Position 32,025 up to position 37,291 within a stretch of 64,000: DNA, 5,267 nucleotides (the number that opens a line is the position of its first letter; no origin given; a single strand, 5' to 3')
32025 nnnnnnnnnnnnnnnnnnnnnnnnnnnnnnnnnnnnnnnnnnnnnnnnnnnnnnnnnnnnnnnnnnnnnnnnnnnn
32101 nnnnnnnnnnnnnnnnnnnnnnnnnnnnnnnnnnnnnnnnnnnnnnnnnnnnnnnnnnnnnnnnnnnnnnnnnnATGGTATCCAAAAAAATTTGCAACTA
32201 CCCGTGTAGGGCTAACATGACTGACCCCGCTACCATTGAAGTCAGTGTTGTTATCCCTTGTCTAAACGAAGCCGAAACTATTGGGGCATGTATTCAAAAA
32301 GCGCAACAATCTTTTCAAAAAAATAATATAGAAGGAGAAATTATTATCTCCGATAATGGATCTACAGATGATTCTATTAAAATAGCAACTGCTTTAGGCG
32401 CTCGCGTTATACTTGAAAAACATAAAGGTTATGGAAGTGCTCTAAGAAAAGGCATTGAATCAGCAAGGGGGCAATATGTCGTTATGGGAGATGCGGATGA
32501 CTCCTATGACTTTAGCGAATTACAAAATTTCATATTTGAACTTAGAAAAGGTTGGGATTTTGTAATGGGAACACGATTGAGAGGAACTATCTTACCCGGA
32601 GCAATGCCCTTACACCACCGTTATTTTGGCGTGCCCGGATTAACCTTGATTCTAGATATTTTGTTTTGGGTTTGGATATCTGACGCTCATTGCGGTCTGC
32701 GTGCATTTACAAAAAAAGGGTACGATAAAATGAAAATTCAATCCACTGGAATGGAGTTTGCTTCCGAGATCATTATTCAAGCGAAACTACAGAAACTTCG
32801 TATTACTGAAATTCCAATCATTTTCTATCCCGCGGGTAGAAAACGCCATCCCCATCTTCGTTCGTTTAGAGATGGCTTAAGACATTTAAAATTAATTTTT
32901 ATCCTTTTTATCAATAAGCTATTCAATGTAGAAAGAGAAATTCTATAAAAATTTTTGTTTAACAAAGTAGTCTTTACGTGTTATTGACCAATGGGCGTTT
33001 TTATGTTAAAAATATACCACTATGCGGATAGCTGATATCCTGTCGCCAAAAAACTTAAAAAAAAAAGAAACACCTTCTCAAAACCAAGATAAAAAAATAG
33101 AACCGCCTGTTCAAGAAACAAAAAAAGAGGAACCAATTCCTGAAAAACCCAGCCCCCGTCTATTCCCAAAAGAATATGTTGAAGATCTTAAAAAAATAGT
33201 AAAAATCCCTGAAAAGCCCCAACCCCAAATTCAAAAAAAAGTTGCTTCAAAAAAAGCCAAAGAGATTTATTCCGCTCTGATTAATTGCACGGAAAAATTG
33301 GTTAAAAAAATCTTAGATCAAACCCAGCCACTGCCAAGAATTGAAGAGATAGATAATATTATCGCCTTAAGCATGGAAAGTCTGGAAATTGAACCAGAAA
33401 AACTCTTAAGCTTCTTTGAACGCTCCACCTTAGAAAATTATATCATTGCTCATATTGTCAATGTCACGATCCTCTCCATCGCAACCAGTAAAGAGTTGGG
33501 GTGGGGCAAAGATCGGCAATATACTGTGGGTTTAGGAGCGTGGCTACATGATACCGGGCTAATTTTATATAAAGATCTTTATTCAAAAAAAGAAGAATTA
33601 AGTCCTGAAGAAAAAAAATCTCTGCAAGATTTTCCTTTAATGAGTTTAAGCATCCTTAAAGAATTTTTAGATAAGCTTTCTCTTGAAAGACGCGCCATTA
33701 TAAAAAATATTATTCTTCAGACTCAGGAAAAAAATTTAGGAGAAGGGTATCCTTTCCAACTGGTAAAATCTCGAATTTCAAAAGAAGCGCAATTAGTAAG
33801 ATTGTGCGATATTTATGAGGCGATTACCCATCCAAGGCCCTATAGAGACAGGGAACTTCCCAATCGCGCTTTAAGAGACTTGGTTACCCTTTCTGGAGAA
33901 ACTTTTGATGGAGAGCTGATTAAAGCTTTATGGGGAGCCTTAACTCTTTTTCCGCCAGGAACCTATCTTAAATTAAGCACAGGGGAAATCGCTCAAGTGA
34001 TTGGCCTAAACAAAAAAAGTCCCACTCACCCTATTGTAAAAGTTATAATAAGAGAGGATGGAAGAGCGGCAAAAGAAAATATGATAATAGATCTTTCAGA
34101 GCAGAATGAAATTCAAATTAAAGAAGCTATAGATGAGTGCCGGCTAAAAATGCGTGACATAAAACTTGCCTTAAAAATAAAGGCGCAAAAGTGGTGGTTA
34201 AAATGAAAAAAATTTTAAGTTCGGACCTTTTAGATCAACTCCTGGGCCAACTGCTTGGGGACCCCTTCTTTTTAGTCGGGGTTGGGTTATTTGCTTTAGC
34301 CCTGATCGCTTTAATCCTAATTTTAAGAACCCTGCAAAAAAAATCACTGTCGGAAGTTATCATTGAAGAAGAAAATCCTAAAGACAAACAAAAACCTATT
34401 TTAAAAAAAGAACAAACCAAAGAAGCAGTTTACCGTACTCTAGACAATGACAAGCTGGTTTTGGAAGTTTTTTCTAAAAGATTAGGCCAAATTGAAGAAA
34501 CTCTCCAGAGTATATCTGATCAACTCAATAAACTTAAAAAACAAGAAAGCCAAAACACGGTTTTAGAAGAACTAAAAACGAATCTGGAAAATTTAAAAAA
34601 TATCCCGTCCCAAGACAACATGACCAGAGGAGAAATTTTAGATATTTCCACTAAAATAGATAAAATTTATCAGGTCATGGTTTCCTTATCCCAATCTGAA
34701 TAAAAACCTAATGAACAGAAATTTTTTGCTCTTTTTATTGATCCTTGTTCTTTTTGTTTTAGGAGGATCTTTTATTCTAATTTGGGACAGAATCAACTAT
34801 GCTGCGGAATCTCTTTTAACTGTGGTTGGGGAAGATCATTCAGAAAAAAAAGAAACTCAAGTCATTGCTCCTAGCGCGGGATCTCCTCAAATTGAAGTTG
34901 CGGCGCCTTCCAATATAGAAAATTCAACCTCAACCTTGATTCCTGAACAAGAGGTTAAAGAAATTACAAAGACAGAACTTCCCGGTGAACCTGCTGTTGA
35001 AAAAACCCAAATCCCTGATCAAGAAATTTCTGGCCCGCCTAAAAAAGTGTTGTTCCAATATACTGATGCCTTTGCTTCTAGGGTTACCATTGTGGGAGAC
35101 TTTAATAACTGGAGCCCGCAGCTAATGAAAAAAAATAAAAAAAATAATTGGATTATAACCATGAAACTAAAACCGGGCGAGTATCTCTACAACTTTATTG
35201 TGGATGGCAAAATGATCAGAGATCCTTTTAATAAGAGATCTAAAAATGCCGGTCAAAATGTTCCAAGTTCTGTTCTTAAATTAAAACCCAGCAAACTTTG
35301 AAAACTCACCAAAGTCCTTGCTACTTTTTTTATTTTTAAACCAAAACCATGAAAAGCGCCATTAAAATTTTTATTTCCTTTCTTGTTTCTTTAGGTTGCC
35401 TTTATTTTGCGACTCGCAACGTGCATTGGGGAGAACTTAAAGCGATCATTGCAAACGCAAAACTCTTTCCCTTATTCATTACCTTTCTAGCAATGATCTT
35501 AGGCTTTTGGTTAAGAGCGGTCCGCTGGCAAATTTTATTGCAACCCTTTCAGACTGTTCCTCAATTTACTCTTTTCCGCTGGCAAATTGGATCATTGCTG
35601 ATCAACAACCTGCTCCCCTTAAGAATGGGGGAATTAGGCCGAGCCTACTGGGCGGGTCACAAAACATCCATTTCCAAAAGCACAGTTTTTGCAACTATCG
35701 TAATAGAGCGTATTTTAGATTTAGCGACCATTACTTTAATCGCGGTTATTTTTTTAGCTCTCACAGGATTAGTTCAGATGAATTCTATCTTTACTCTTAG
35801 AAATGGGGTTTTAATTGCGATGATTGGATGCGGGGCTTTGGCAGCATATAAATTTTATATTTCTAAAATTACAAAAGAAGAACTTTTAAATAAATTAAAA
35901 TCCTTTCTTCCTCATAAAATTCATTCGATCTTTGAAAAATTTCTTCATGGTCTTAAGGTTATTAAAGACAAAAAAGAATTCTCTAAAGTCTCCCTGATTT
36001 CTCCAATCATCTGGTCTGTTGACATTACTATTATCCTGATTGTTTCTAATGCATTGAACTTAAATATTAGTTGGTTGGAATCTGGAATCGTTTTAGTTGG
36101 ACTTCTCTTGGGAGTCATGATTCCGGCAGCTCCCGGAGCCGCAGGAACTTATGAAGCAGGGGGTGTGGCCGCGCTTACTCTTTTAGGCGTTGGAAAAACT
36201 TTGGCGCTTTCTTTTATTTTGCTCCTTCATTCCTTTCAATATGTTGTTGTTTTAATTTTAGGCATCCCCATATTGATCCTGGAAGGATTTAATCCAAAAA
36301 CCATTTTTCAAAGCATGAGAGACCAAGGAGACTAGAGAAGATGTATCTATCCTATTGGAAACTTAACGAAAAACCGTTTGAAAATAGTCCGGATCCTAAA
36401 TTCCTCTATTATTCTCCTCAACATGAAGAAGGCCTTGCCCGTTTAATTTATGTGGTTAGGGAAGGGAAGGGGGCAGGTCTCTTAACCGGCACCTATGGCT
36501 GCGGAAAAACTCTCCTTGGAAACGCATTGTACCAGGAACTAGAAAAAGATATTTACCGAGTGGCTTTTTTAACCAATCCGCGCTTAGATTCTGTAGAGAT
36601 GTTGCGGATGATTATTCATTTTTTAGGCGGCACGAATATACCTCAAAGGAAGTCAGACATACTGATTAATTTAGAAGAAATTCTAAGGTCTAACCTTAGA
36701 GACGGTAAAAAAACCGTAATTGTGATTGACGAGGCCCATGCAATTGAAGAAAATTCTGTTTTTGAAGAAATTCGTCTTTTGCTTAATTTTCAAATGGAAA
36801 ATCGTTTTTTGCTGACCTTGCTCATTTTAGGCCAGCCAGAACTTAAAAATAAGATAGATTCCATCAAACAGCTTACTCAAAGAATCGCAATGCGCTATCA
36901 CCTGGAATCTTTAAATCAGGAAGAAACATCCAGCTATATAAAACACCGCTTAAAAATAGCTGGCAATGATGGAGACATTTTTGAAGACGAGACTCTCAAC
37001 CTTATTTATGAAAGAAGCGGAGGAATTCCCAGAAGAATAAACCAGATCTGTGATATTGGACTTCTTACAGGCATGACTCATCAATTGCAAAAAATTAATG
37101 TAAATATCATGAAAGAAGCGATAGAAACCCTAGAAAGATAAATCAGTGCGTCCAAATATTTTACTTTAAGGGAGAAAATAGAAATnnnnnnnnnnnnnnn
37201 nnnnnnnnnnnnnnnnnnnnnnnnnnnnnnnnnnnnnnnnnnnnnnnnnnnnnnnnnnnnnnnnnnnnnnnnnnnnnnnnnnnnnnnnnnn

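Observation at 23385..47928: Three paralogous 'GT2 polyprenyl-P-sugar synthase + GT-C transferase' modules in 25 kb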

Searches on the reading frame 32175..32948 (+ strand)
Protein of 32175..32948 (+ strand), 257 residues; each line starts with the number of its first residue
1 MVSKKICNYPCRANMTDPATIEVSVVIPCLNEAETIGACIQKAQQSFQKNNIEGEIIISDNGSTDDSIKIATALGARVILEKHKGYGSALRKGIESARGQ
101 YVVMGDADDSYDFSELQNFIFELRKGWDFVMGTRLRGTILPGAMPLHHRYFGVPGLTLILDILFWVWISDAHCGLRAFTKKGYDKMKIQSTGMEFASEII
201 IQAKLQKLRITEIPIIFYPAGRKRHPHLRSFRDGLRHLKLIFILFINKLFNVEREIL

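Call 3: search_protein_families(library=pfam, proteins=[window:32175-32948:+])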
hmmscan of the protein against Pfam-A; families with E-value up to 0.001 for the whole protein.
window:32175-32948:+ (257 aa): 1 family
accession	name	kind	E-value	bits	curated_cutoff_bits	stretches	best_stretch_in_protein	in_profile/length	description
PF00535.33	Glycos_transf_2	-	1.1e-23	84.5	23.3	1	24-184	1-165/168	Glycosyl transferase family 2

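Call 9: search_protein_families(library=ncbifam, proteins=[window:32175-32948:+], max_evalue=0.00001)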
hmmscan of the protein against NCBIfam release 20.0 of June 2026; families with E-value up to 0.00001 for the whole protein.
window:32175-32948:+ (257 aa): 15 families
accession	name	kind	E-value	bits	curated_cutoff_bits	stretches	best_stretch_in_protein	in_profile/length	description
TIGR04182.1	glyco_TIGR04182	equivalog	1.6e-33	116.4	325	1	22-242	1-215/293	S-layer glycoprotein N-glycosyltransferase AglJ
NF058614.1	PPMAGASynPpgS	equivalog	2.5e-22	79.4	370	1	23-215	2-194/226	polyprenyl-phospho-N-acetylgalactosaminyl synthase PpgS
NF041391.1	DPhHxTase_Halo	equivalog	3.9e-20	71.8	375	1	30-217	4-183/213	dolichyl-phosphate hexose transferase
NF010496.0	PRK13915.1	equivalog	2.3e-15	56.5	262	1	19-108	29-126/307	glucosyl-3-phosphoglycerate synthase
TIGR04283.1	glyco_like_mftF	equivalog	4.1e-14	52.7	182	1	23-108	1-82/221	TIGR04283 family arsenosugar biosynthesis glycosyltransferase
NF007482.0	PRK10073.1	equivalog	5.4e-11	42.1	423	1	20-111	5-98/334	glycosyltransferase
NF007986.1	PRK10714.1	equivalog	1.7e-10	40.4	529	1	22-134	7-125/316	undecaprenyl-phosphate 4-deoxy-4-formamido-L-arabinose transferase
TIGR03937.1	PgaC_IcaA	equivalog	9.6e-10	38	422.3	1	16-115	40-142/407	poly-beta-1,6-N-acetyl-D-glucosamine synthase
TIGR03111.1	glyc2_xrt_Gpos1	hypoth_equivalog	1.2e-08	34.2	363.95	1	22-126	50-159/439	TIGR03111 family XrtG-associated glycosyltransferase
NF041875.1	EPS_EpsD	equivalog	2.5e-08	33.7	370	1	23-116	1-97/325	exopolysaccharide biosynthesis glycosyltransferase EpsD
NF038302.1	EPS_HpsE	equivalog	2.8e-08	33.1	300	1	21-109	1-97/307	hormogonium polysaccharide biosynthesis glycosyltransferase HpsE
NF047683.1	TeichurnBiosyTuaG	equivalog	1.5e-07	31.3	400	1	21-120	6-108/252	teichuronic acid biosynthesis protein TuaG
NF047588.1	GlcsyltransPgfSStrep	equivalog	1.8e-07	30.7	500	1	22-137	2-124/308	glycosyltransferase PgfS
TIGR03965.1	mycofact_glyco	equivalog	1.8e-07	30.4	280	1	15-108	68-164/467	mycofactocin biosynthesis glycosyltransferase MftF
NF050050.1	ProtGlycPglI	equivalog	9.6e-06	25.2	500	0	23-133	4-118/306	GalNAc(5)-diNAcBac-PP-undecaprenol beta-1,3-glucosyltransferase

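Call 23: search_solved_structures(query=window:32217-32948:+, max_evalue=0.001)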
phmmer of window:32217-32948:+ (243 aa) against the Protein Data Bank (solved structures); distinct sequences matched with E-value up to 0.001: 23.
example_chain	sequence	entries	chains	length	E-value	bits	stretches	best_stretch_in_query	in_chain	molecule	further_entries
2z87_A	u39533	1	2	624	5.5e-11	45.5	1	9-112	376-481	Chondroitin synthase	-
2z86_A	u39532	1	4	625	5.6e-11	45.4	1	9-112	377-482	Chondroitin synthase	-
5mlz_A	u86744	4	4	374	6.4e-10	42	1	7-209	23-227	Dolichol monophosphate mannose synthase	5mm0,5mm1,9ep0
6p61_A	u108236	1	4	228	8e-10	41.7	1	8-98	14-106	Glycosyltransferase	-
9jma_A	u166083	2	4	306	8.7e-09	38.3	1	9-117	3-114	GalNAc(5)-diNAcBac-PP-undecaprenol beta-1,3-glucosyltransferase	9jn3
9omj_A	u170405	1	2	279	2.9e-08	36.6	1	7-120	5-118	Glycosyltransferase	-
9omm_A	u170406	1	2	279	3.9e-08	36.1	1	7-120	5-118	Glycosyltransferase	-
9omh_A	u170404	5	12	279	3.9e-08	36.1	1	7-120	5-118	Glycosyltransferase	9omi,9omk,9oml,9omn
3ckj_A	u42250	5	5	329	3.2e-07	33.1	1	8-94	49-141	Putative uncharacterized protein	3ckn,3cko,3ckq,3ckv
9hwj_A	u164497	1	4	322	1.4e-06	31.1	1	8-119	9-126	Undecaprenyl-phosphate 4-deoxy-4-formamido-L-arabinose transferase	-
9bhc_C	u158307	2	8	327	1.7e-06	30.7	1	3-201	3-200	Undecaprenyl-phosphate 4-deoxy-4-formamido-L-arabinose transferase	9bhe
7p5l_A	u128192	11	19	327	2e-06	30.6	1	8-68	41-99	Glucosyl-3-phosphoglycerate synthase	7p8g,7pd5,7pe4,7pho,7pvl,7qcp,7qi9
7pdo_A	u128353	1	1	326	2e-06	30.5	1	8-68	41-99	Glucosyl-3-phosphoglycerate synthase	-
8vxh_A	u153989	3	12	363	2.3e-06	30.3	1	3-201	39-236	Undecaprenyl-phosphate 4-deoxy-4-formamido-L-arabinose transferase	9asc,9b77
3bcv_A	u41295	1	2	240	2.8e-06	30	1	8-107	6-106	Putative glycosyltransferase protein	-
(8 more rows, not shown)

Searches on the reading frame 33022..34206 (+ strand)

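Call 4: search_protein_families(library=pfam, proteins=[window:33022-34206:+])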
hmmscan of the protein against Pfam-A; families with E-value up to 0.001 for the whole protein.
window:33022-34206:+ (394 aa): 2 families
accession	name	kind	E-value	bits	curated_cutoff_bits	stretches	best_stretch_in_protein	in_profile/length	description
PF13487.12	HD_5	-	2.7e-14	53.7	27.2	1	152-299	25-170/170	HD domain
PF01966.28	HD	-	6.3e-07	30.1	22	1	142-267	2-115/116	HD domain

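Call 20: search_protein_families(library=ncbifam, proteins=[window:33022-34206:+], max_evalue=0.001)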
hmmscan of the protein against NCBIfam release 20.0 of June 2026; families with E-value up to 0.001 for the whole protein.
window:33022-34206:+ (394 aa): 1 family
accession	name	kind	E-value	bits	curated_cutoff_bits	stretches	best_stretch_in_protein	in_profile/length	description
NF053512.1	nitric_RR_NosR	exception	2.2e-10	40.1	400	1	143-306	194-353/422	response regulator c-di-GMP phosphodiesterase, NosR family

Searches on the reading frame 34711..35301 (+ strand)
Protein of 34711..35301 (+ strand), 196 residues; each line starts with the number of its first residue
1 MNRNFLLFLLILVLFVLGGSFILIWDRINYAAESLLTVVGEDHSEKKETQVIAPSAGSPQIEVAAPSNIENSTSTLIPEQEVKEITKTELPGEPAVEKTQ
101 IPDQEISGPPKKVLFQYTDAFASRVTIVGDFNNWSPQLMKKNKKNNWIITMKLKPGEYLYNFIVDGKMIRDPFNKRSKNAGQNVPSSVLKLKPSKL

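Call 4: search_protein_families(library=pfam, proteins=[window:34711-35301:+])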
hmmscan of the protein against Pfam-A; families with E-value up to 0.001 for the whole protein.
window:34711-35301:+ (196 aa): 2 families
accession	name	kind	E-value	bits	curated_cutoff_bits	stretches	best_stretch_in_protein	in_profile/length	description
PF16561.11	AMPK1_CBM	-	6.5e-12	45.9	26.8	1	115-184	5-73/85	Glycogen recognition site of AMP-activated protein kinase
PF02922.24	CBM_48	-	6.2e-05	23.7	22.4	1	119-167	19-71/83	Carbohydrate-binding module 48 (Isoamylase N-terminal domain)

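Call 20: search_protein_families(library=ncbifam, proteins=[window:34711-35301:+], max_evalue=0.001)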
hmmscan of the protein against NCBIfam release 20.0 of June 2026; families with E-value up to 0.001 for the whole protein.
window:34711-35301:+ (196 aa): 0 families

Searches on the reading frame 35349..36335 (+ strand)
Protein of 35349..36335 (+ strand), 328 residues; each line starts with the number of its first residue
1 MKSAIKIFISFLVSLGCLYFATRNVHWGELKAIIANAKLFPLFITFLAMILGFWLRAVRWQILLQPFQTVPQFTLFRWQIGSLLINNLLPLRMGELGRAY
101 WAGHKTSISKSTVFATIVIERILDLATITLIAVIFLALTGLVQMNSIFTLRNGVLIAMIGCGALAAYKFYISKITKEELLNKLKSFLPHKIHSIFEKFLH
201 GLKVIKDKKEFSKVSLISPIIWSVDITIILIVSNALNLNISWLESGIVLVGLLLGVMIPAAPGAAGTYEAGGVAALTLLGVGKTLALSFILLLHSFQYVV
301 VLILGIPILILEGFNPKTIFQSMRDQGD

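Call 4: search_protein_families(library=pfam, proteins=[window:35349-36335:+])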
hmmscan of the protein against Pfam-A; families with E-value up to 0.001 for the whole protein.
window:35349-36335:+ (328 aa): 1 family
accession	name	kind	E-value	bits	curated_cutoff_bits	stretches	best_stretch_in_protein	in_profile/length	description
PF03706.18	LPG_synthase_TM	-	3.5e-48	165.1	33.4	1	7-305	1-302/302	Lysylphosphatidylglycerol synthase TM region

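Call 20: search_protein_families(library=ncbifam, proteins=[window:35349-36335:+], max_evalue=0.001)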
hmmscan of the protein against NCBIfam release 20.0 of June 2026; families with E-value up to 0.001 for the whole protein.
window:35349-36335:+ (328 aa): 1 family
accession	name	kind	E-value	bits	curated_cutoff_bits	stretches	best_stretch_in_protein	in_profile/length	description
TIGR00374.1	TIGR00374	subfamily_domain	1.3e-25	90.5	43.2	1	9-306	3-307/323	flippase-like domain-containing protein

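Call 57: find_related_loci(query=window:35349-36335:+, collection=genome_contigs, flank=6000)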
Query window:35349-36335:+ (328 aa) in genome_contigs; peptide patterns used: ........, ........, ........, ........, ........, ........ (x = any residue, [..] = any of these).
154 stretches matched a pattern; 4 encode a relative of the query (tblastn E <= 1e-3); 4 distinct loci.
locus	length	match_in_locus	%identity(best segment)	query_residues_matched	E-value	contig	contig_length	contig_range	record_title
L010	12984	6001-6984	94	1-328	0e+0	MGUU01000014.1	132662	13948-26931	MAG: Elusimicrobia bacterium RIFCSPLOWO2_02_FULL_39_32 rifcsplowo2_02_scaffold_29, whole genome shotgun sequence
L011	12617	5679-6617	47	5-323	3e-98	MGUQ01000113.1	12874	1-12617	MAG: Elusimicrobia bacterium RIFCSPLOWO2_01_FULL_54_10 rifcsplowo2_01_scaffold_64248, whole genome shotgun sequence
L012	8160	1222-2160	48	2-323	1e-97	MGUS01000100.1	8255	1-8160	MAG: Elusimicrobia bacterium RIFCSPLOWO2_01_FULL_60_11 rifcsplowo2_01_scaffold_53362, whole genome shotgun sequence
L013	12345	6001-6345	28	207-318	7e-6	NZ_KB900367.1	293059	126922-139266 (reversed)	Peptoniphilus lacrimalis DSM 7455 F594DRAFT_scaffold00001.1, whole genome shotgun sequence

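Call 60: search_protein_families(library=pfam, proteins=[L011:763-1656:+, L011:1512-2678:+, L011:2691-3641:+, L011:4157-4633:+, L011:4630-5664:+, L011:5664-6641:+, L011:6643-7443:+, L011:7415-8290:+, L012:167-1216:+, L012:2185-2985:+], max_evalue=0.00001)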
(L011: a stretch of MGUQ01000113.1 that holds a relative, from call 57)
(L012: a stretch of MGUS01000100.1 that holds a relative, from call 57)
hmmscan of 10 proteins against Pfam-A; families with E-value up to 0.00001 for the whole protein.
L011:763-1656:+ (297 aa): 1 family
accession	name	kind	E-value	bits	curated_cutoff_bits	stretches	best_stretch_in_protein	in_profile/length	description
PF01522.26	Polysacc_deac_1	-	3.3e-10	40.4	23.1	1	13-170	15-123/124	Polysaccharide deacetylase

L011:1512-2678:+ (388 aa): 1 family
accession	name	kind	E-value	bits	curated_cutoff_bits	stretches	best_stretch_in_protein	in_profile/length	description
PF02636.23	Methyltransf_28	-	1.9e-42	145.9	23.3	1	114-329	21-244/249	Putative S-adenosyl-L-methionine-dependent methyltransferase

L011:2691-3641:+ (316 aa): 0 families

L011:4157-4633:+ (158 aa): 1 family
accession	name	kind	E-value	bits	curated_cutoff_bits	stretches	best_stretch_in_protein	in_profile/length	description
PF16561.11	AMPK1_CBM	-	4.6e-11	43.2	26.8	1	84-137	11-64/85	Glycogen recognition site of AMP-activated protein kinase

L011:4630-5664:+ (344 aa): 0 families

L011:5664-6641:+ (325 aa): 1 family
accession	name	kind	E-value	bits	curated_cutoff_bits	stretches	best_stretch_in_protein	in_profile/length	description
PF03706.18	LPG_synthase_TM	-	1.7e-45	156.2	33.4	1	8-300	1-302/302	Lysylphosphatidylglycerol synthase TM region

L011:6643-7443:+ (266 aa): 3 families
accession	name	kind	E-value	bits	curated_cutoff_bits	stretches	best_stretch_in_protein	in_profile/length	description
PF13401.12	AAA_22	-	3.4e-18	66.6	27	1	40-170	2-128/130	AAA domain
PF13191.12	AAA_16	-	1.5e-06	29.3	32.6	0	28-137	8-146/167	AAA ATPase domain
PF00004.35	AAA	-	4.5e-06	27.6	21.2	1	47-135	2-69/131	ATPase family associated with various cellular activities (AAA)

L011:7415-8290:+ (291 aa): 0 families

L012:167-1216:+ (349 aa): 2 families
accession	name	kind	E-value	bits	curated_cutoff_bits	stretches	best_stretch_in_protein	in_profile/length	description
PF10531.15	SLBB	-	1.2e-10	41.4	27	1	245-294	3-51/55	SLBB domain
PF22461.2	SLBB_2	-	2e-07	31.4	27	1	244-316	3-79/79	SLBB domain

L012:2185-2985:+ (266 aa): 3 families
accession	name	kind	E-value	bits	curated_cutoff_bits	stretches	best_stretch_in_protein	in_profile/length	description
PF13401.12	AAA_22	-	1.9e-18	67.5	27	1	40-169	2-127/130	AAA domain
PF13191.12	AAA_16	-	1.3e-06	29.5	32.6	0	30-150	10-158/167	AAA ATPase domain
PF01637.24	ATPase_2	-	2.6e-06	27.9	33.2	0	31-148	7-139/225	ATPase domain predominantly from Archaea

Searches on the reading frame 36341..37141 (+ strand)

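Call 4: search_protein_families(library=pfam, proteins=[window:36341-37141:+])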
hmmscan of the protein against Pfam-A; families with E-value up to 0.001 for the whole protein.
window:36341-37141:+ (266 aa): 9 families
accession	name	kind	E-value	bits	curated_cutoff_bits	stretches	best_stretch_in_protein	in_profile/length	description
PF13401.12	AAA_22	-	2.2e-19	70.5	27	1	40-170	2-128/130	AAA domain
PF13191.12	AAA_16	-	7e-07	30.3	32.6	1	30-149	10-157/167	AAA ATPase domain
PF00004.35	AAA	-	2.2e-06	28.6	21.2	1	47-142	2-82/131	ATPase family associated with various cellular activities (AAA)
PF04851.21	ResIII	-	3.7e-06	27.4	22.5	1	29-150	9-150/164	Type III restriction enzyme, res subunit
PF01637.24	ATPase_2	-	5.6e-05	23.5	33.2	1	47-234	24-223/225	ATPase domain predominantly from Archaea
PF09848.15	SLFN-g3_helicase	-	6.8e-05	22.7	24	1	47-141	5-97/354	Schlafen group 3, DNA/RNA helicase domain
PF13173.12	AAA_14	-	0.00016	22.1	27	0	47-159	6-96/129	AAA domain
PF05621.17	TniB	-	0.00058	19.8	22.4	0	89-185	85-182/189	Bacterial TniB protein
PF25201.1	nSTAND6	-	0.00073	20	27.7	0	47-148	22-128/148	Novel STAND NTPase 6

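Call 20: search_protein_families(library=ncbifam, proteins=[window:36341-37141:+], max_evalue=0.001)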
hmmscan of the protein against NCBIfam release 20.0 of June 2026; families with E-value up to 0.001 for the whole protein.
window:36341-37141:+ (266 aa): 1 family
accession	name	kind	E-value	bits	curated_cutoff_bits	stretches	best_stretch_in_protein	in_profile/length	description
TIGR03015.1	pepcterm_ATPase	hypoth_equivalog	2.7e-69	233.6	324.5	1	1-265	1-267/269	XrtA/PEP-CTERM system-associated ATPase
